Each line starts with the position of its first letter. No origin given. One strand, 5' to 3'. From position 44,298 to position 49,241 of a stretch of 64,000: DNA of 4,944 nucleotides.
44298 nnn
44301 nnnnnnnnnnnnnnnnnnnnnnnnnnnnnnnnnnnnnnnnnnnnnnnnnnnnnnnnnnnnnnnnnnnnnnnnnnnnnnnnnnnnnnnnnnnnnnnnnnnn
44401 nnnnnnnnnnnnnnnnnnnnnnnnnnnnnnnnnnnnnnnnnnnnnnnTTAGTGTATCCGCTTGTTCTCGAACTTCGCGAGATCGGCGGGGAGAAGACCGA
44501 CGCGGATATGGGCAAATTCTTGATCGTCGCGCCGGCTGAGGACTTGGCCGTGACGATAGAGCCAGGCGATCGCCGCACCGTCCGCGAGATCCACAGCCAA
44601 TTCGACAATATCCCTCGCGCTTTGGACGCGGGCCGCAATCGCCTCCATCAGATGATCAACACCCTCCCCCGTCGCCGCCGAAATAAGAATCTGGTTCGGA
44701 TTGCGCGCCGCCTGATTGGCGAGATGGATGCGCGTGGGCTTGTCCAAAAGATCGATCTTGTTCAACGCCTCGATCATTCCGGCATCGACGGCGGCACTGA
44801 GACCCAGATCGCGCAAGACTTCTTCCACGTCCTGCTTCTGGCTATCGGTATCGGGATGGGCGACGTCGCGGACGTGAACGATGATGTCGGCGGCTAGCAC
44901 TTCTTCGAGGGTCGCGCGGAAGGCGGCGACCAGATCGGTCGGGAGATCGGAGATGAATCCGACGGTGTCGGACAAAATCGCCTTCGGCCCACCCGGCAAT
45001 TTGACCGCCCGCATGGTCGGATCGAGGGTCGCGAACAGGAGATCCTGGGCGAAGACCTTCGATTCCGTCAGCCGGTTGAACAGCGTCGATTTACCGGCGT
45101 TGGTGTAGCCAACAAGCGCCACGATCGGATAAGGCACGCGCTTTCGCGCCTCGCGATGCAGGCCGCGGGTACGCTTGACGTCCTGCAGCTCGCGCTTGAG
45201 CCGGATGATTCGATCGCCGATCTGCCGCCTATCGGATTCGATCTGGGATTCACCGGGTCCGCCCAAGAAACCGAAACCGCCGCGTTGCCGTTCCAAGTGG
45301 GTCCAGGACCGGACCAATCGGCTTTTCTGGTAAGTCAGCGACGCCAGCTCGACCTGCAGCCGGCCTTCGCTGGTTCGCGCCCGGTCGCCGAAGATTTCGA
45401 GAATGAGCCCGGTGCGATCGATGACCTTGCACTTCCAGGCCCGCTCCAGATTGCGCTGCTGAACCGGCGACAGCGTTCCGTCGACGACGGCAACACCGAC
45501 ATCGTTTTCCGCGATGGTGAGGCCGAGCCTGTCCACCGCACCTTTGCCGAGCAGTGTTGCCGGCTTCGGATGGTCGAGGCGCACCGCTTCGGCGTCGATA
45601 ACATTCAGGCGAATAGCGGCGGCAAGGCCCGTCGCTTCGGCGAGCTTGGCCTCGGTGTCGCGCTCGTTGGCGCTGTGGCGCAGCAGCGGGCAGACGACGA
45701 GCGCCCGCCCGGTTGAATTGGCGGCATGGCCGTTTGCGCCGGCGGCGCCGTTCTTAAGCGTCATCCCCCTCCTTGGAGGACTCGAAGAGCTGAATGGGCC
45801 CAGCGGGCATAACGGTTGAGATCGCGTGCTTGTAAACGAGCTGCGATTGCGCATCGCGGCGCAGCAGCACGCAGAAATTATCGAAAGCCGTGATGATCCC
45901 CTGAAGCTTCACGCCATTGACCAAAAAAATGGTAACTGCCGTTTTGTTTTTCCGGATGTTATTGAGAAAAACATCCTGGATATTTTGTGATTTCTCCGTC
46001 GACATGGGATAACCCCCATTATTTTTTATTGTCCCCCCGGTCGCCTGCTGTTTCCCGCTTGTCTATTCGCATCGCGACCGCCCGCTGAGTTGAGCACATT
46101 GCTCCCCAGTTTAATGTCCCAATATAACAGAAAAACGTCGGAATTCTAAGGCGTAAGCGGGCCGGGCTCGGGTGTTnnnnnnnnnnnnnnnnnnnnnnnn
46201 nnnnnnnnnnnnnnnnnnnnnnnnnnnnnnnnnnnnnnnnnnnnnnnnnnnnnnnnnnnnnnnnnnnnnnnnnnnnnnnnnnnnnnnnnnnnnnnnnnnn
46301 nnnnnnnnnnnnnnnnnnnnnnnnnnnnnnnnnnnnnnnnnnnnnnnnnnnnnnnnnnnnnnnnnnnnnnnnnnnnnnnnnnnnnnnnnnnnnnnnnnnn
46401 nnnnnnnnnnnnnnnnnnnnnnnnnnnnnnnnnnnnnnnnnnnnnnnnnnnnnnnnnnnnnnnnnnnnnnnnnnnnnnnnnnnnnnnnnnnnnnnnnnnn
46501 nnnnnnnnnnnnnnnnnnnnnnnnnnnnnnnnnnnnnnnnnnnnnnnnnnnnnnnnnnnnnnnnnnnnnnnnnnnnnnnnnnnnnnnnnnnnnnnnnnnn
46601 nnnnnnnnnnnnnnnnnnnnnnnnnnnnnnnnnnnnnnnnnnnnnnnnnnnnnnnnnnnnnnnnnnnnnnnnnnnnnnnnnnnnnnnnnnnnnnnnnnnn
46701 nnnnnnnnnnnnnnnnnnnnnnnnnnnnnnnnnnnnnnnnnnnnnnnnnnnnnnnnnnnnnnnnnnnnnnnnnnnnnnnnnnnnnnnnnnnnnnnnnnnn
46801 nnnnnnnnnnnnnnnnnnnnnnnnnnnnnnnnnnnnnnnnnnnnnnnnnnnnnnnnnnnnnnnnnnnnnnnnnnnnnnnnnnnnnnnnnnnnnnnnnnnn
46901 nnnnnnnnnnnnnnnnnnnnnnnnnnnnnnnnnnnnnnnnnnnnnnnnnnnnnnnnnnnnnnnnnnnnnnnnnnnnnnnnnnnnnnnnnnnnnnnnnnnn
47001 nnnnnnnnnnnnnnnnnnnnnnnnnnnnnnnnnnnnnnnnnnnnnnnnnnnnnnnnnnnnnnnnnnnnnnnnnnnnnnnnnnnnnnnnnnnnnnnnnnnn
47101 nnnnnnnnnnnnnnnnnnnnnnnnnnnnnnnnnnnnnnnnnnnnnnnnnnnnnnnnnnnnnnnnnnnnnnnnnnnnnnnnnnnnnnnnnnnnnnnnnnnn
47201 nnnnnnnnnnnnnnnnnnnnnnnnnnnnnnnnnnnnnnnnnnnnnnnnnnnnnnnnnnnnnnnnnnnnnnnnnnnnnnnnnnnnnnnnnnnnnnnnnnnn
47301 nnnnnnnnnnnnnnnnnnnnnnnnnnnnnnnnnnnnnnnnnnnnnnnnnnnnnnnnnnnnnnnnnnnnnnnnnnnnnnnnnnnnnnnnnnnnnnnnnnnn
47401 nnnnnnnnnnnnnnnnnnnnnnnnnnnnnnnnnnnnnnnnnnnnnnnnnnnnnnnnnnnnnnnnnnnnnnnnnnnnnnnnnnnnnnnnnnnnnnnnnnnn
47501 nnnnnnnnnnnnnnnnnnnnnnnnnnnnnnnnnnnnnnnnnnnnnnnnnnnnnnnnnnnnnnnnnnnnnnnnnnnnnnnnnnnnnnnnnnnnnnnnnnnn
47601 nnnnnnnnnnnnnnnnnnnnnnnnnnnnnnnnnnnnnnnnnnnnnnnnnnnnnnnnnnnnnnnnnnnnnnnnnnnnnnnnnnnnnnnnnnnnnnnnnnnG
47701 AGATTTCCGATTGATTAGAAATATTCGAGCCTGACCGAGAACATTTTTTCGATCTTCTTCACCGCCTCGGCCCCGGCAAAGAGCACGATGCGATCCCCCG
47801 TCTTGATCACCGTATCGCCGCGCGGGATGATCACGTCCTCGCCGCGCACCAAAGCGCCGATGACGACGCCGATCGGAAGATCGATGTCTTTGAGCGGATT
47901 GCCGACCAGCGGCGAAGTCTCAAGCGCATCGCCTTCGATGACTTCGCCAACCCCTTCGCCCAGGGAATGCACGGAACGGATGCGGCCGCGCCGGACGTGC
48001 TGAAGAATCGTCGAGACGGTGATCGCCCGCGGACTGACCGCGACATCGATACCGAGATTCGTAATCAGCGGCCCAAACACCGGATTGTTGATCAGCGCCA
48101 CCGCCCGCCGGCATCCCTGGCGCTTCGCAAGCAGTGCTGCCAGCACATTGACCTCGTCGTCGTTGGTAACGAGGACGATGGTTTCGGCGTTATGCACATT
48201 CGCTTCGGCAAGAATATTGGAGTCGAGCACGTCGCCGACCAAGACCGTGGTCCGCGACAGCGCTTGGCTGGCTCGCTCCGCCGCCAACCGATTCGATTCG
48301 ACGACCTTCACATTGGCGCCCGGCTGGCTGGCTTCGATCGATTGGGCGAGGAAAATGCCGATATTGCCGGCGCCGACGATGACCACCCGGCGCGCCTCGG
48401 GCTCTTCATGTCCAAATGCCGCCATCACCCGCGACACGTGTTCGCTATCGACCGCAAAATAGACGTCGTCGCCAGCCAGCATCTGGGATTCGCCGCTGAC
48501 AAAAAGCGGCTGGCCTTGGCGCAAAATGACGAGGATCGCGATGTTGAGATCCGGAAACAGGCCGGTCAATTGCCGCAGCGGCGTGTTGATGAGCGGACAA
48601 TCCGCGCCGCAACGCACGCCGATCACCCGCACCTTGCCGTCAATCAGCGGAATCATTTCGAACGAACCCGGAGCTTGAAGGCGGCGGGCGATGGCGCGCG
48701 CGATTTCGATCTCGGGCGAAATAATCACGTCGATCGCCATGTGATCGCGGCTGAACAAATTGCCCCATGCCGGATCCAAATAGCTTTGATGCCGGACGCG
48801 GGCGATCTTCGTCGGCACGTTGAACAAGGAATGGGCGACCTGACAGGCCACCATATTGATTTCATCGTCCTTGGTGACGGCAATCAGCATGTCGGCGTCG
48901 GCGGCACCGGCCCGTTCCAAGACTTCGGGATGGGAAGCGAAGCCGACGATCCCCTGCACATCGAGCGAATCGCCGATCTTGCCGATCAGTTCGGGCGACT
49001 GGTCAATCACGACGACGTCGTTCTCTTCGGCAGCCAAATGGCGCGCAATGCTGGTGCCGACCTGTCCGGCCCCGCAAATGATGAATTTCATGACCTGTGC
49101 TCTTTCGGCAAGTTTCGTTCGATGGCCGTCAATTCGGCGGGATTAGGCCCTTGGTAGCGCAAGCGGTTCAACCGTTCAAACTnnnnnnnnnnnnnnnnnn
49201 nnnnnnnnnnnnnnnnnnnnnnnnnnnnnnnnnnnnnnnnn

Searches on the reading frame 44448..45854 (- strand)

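Call 55: search_protein_families(library=pfam, proteins=[window:44448-45854:-], max_evalue=0.000001)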
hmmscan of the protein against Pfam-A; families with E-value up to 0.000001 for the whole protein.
window:44448-45854:- (468 aa): 4 families
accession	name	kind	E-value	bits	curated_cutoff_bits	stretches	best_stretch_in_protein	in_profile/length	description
PF16360.10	GTP-bdg_M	-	1.5e-28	99.6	29.5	1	158-237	1-79/79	GTP-binding GTPase Middle Region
PF13167.11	GTP-bdg_N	-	8.1e-25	87.7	25.4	1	69-155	2-88/89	GTP-binding GTPase N-terminal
PF01926.29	MMR_HSR1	-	1.9e-19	70.3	21.9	1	245-349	2-102/113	50S ribosome-binding GTPase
PF19275.4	HflX_C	-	3.4e-10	40.3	26.4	1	378-446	2-70/102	HflX C-terminal domain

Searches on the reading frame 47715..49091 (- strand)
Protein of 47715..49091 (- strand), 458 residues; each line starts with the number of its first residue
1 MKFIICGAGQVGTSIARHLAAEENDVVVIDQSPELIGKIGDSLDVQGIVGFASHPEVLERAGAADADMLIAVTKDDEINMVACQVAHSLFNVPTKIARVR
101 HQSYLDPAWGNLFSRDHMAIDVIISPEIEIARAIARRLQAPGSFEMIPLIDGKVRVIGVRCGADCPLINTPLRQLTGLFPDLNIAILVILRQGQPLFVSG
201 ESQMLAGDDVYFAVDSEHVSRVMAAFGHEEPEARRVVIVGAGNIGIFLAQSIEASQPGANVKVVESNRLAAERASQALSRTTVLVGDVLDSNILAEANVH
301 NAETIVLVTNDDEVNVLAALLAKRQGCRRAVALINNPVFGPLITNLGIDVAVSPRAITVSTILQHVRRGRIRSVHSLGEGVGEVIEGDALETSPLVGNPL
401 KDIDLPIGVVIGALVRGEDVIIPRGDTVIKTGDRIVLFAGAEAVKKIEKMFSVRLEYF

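Call 55: search_protein_families(library=pfam, proteins=[window:47715-49091:-], max_evalue=0.000001)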
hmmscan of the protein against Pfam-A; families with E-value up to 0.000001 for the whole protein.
window:47715-49091:- (458 aa): 4 families
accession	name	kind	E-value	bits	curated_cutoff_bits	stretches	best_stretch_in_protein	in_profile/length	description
PF02254.24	TrkA_N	-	4.8e-51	172.4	23.8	2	3-125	1-115/116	TrkA-N domain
PF02080.26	TrkA_C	-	1.9e-22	79.4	27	1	391-451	8-70/71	TrkA-C domain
PF13241.12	NAD_binding_7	-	3.3e-11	44.1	22.1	0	2-89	9-88/104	Putative NAD(P)-binding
PF01266.30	DAO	-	9.5e-09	35.7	27.9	0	3-35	2-34/353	FAD dependent oxidoreductase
